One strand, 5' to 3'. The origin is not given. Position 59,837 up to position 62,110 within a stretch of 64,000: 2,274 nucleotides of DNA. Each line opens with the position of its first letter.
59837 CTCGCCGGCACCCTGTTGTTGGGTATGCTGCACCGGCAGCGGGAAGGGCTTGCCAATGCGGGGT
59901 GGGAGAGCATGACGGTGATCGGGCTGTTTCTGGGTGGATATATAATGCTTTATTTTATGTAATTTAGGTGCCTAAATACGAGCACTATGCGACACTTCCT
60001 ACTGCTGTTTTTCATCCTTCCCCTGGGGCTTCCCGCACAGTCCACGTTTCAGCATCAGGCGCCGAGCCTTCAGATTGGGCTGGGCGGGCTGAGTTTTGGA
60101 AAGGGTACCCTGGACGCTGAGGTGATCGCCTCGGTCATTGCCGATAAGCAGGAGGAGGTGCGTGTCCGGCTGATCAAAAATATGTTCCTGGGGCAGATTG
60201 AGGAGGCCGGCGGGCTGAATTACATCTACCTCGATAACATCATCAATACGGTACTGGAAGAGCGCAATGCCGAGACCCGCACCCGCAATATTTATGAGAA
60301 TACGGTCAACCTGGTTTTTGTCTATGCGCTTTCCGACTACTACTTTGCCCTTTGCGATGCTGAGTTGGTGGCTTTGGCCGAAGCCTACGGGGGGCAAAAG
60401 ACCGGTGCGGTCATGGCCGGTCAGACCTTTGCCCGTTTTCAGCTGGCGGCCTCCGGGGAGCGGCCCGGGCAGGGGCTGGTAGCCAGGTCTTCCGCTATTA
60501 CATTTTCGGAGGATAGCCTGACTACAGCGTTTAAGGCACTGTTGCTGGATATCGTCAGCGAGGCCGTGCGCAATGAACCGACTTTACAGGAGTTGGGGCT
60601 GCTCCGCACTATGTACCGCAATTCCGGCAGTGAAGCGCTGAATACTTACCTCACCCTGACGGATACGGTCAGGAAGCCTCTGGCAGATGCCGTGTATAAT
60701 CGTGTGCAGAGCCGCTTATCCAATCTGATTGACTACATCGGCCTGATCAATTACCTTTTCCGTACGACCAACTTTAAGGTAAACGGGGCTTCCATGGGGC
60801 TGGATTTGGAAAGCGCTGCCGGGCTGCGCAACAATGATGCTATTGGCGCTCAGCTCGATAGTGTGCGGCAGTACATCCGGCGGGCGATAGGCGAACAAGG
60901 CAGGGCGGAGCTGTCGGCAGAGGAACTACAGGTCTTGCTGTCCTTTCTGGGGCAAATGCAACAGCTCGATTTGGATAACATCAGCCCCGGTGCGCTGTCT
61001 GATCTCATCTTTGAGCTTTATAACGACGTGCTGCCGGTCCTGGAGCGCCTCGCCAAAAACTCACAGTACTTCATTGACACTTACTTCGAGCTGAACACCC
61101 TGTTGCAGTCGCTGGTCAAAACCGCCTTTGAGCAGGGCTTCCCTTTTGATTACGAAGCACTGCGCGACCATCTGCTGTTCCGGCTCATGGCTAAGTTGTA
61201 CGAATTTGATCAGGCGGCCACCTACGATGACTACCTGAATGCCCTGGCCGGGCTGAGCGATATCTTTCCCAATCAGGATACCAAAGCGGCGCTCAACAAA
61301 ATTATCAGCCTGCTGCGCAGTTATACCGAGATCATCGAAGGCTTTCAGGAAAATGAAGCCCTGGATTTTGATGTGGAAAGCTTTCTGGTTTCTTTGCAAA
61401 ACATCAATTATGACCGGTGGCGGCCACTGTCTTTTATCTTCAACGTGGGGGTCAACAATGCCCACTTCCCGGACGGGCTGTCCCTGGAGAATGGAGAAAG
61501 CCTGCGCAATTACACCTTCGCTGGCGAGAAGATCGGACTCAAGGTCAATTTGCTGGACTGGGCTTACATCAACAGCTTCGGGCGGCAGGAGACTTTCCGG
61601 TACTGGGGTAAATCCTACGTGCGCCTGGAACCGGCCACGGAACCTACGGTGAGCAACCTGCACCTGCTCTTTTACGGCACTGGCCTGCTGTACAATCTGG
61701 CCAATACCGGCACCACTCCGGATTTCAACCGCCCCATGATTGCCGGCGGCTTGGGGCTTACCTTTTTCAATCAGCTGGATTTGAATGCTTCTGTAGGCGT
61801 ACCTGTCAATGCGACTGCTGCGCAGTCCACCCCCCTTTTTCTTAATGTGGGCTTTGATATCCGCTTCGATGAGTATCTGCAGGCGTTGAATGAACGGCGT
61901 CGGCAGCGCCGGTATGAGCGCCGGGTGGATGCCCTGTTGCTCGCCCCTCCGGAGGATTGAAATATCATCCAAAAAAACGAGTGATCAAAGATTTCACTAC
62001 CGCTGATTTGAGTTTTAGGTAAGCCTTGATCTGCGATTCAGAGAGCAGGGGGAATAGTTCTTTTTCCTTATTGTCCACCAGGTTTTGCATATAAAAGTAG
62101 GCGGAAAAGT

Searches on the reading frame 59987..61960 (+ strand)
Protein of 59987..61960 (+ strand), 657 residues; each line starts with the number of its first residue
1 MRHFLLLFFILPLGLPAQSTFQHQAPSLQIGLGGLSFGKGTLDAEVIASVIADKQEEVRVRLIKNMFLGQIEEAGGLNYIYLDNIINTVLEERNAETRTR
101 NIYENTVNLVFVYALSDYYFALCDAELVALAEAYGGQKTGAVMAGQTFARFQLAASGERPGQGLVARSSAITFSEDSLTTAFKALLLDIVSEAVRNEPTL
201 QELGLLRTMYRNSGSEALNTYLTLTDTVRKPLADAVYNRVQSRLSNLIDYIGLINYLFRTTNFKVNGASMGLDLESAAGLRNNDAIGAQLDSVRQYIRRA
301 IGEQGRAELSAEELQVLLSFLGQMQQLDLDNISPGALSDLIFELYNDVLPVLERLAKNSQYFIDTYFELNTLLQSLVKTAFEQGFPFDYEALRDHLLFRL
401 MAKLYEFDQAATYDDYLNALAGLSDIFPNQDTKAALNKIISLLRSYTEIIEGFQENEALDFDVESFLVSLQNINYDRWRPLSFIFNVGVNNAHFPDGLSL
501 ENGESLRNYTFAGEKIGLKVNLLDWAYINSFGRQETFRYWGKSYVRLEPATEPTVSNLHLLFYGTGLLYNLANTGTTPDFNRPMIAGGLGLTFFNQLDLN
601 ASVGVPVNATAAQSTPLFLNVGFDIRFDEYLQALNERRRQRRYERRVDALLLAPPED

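Call 74: find_encoding_contigs(protein=window:59987-61960:+, flank=10000, max_places=4)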
Protein window:59987-61960:+ (657 aa): 2 contigs read that carry it; 2 places shown.
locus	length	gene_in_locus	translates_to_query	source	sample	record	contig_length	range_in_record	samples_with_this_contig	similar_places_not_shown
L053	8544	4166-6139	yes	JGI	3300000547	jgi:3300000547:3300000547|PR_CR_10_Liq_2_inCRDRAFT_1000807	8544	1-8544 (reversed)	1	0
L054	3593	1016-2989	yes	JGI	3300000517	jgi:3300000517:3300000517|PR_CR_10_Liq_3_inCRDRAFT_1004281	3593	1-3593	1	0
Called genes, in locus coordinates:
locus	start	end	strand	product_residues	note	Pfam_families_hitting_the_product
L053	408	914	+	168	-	PF04390:LptE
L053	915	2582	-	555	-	PF02463:SMC_N (faint), PF00005:ABC_tran, PF13304:AAA_21 (faint), PF12848:ABC_tran_Xtn, PF00005:ABC_tran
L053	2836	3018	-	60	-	-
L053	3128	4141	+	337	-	PF01699:Na_Ca_ex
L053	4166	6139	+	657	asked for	-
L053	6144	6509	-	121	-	PF16231:DUF4890 (faint)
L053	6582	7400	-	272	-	PF04116:FA_hydroxylase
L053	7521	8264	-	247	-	-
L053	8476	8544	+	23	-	?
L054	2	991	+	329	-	?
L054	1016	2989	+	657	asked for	-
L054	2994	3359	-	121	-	PF16231:DUF4890 (faint)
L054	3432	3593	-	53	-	?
